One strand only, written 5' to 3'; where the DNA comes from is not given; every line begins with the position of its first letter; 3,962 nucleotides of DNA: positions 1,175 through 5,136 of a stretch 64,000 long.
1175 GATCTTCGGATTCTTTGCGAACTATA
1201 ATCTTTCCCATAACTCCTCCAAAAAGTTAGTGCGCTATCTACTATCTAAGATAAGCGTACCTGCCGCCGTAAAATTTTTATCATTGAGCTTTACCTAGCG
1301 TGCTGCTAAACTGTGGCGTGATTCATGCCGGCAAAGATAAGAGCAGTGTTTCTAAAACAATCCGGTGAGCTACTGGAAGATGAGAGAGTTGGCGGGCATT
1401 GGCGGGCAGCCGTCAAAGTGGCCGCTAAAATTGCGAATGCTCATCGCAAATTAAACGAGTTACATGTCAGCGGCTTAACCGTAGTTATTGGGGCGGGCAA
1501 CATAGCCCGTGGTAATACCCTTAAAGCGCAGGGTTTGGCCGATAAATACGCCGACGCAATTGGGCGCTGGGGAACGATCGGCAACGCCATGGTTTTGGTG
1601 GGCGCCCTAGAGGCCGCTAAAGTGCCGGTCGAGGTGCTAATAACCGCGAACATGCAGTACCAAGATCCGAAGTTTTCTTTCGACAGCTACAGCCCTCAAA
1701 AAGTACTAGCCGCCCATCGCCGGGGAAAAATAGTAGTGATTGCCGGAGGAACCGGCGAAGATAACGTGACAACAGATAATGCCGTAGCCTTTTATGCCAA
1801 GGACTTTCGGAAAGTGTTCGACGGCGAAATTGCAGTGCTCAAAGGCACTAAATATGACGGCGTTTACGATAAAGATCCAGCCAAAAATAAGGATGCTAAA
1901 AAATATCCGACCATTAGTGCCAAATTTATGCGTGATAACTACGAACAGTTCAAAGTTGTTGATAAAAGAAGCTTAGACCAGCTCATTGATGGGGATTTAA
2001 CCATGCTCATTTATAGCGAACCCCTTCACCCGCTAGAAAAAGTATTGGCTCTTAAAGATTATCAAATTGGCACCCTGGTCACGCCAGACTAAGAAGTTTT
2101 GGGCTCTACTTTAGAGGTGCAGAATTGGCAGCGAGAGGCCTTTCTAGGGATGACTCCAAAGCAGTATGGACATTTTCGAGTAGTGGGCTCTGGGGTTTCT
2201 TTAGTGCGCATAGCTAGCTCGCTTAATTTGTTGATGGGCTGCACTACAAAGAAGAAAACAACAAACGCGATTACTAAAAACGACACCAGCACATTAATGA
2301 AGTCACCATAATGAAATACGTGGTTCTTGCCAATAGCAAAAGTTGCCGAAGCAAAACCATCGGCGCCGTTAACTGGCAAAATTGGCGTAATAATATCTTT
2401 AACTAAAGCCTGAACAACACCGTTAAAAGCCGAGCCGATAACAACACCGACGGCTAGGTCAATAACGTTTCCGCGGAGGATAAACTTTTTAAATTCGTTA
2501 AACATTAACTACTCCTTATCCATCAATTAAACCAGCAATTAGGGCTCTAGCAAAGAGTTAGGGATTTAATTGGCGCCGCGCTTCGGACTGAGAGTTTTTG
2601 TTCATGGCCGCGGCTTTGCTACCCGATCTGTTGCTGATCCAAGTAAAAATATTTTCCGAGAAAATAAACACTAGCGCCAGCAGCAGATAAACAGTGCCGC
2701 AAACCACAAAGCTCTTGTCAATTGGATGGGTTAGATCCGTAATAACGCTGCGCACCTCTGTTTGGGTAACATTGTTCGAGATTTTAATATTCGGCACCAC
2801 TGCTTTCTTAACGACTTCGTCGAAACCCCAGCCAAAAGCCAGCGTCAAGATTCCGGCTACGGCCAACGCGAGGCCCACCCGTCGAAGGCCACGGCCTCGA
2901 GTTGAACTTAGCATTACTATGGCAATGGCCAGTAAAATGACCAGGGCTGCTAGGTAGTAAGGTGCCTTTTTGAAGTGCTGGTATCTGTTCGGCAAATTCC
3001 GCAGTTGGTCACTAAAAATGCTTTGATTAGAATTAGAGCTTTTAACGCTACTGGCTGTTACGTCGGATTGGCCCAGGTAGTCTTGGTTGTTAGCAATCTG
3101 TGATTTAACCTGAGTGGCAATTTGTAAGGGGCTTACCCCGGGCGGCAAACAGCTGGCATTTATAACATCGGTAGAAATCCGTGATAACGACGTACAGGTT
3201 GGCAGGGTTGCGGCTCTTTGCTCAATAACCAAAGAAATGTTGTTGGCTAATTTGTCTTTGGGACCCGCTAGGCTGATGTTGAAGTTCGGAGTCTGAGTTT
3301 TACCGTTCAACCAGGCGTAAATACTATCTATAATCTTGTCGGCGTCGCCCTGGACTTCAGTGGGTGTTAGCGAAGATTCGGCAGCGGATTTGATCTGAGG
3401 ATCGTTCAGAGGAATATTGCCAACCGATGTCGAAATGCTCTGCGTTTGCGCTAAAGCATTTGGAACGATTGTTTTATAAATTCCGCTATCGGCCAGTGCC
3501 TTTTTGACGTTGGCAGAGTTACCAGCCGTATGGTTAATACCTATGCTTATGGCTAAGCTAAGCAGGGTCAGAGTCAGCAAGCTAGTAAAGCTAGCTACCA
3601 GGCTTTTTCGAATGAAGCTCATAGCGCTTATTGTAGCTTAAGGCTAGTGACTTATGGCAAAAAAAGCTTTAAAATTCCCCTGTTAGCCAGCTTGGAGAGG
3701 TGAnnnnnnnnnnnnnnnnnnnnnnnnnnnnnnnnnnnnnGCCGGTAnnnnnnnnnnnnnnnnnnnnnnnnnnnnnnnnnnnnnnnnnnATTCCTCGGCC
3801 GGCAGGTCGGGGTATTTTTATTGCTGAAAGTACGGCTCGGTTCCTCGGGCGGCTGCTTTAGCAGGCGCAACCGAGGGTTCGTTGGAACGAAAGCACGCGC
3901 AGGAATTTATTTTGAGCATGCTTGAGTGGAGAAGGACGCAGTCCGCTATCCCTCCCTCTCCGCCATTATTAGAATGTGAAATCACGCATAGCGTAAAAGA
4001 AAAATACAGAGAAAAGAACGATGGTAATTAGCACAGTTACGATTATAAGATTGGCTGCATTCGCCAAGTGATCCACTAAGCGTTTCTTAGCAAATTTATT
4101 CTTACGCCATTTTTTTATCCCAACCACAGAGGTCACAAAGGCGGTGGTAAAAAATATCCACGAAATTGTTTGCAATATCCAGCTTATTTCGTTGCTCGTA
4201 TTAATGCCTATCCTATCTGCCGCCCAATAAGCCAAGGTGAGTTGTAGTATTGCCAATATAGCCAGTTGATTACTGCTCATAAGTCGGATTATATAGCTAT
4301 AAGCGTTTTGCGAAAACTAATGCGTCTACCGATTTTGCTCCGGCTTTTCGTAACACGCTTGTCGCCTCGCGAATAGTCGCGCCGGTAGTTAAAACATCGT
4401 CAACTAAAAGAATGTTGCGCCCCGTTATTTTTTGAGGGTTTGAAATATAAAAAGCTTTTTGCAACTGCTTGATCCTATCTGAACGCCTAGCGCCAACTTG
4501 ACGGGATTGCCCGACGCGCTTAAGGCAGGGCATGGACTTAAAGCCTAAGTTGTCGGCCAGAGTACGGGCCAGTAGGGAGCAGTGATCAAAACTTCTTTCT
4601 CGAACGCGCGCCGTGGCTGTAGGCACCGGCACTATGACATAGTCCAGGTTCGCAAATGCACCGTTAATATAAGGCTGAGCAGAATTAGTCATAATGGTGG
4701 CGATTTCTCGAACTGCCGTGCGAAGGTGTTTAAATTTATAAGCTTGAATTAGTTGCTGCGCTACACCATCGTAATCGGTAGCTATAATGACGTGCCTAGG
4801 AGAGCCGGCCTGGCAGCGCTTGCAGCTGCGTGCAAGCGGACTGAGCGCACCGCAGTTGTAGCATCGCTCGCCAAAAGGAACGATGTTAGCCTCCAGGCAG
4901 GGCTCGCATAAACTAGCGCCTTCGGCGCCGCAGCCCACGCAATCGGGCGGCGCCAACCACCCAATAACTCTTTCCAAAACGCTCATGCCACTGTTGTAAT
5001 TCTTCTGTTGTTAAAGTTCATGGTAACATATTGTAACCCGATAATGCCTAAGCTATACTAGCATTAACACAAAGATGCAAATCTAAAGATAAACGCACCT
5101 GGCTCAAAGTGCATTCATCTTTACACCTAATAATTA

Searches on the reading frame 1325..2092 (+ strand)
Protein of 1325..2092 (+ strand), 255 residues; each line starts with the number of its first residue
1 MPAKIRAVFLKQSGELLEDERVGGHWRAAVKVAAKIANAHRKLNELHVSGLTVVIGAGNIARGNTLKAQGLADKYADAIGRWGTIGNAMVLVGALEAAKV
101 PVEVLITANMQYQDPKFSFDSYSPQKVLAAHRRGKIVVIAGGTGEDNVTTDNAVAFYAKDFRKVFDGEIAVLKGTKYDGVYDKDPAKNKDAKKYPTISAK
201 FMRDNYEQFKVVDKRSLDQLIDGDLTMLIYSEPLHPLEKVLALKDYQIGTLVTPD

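Call 67: search_protein_families(library=pfam, proteins=[window:1325-2092:+], max_evalue=0.0001)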
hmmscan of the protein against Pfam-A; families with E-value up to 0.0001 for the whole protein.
window:1325-2092:+ (255 aa): 1 family
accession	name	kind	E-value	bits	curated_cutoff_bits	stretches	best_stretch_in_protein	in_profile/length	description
PF00696.33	AA_kinase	-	2e-19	70.7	24.9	1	9-230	4-233/234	Amino acid kinase family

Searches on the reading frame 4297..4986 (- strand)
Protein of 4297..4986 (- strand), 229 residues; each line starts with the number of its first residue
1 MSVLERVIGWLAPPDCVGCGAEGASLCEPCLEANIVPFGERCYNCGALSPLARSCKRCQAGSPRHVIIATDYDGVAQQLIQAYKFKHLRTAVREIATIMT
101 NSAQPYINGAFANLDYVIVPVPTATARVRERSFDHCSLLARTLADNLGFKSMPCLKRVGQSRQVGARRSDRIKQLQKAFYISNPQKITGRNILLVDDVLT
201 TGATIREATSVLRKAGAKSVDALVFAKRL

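Call 67: search_protein_families(library=pfam, proteins=[window:4297-4986:-], max_evalue=0.0001)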
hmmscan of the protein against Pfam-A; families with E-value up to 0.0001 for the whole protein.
window:4297-4986:- (229 aa): 3 families
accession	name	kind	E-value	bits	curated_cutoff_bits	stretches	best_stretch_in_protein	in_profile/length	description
PF00156.33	Pribosyltran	-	6.8e-10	38.9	26.3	1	173-228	70-126/158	Phosphoribosyl transferase domain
PF14681.12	UPRTase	-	9.5e-06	25.7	27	1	174-219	104-150/206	Uracil phosphoribosyltransferase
PF18912.6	DZR_2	-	3.1e-05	24.2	27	1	8-59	2-56/56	Double zinc ribbon domain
